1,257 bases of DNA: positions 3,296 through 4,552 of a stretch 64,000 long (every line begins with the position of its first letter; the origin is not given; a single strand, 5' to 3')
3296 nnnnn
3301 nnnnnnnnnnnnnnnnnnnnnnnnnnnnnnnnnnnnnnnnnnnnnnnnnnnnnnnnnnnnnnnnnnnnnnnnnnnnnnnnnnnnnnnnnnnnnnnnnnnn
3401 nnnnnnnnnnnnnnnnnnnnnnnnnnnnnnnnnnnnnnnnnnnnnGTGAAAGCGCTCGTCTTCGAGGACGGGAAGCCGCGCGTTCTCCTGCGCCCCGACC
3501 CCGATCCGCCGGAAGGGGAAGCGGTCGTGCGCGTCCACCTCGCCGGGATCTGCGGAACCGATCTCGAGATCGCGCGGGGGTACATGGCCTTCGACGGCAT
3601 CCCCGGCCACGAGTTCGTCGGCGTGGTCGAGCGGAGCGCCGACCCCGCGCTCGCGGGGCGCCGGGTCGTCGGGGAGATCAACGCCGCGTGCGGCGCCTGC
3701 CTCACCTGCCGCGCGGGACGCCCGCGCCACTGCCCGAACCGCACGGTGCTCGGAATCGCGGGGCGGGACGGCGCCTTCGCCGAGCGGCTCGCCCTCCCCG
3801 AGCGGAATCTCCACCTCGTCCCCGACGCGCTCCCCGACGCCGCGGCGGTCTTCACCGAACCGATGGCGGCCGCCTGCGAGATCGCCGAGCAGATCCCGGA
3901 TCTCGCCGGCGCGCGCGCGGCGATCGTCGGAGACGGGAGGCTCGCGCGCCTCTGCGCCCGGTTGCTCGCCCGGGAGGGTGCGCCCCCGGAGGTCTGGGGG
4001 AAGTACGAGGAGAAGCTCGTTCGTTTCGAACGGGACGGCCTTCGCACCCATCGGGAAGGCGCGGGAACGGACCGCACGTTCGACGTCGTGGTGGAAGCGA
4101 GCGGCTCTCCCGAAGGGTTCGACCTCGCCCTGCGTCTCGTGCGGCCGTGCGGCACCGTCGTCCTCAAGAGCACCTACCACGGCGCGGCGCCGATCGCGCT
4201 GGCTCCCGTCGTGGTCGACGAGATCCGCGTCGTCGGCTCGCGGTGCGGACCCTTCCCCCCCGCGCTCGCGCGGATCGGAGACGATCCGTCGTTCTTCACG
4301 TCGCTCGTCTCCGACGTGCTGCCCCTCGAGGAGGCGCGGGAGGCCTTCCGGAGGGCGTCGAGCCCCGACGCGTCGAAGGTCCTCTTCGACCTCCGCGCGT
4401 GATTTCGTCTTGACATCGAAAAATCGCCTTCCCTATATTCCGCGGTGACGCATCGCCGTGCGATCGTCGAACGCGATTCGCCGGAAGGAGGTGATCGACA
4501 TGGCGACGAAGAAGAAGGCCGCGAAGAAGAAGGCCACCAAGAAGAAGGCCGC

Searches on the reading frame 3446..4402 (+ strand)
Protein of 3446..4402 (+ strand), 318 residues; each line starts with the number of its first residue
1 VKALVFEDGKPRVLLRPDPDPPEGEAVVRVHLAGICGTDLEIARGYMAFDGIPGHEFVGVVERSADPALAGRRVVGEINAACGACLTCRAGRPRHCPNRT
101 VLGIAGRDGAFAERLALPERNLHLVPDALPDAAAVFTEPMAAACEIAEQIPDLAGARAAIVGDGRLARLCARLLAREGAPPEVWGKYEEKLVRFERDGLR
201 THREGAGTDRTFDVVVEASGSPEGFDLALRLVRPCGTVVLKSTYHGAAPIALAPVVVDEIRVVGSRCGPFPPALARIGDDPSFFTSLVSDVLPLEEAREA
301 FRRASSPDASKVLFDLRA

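Call 81: search_protein_families(library=pfam, proteins=[window:3446-4402:+], max_evalue=0.0001)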
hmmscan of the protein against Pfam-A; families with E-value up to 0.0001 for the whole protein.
window:3446-4402:+ (318 aa): 2 families
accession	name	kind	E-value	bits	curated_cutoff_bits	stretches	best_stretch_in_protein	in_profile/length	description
PF08240.17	ADH_N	-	2e-21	76.6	23.5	1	23-127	2-104/104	Alcohol dehydrogenase GroES-like domain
PF00107.32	ADH_zinc_N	-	3.1e-08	34.1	31.8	1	209-269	56-116/129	Zinc-binding dehydrogenase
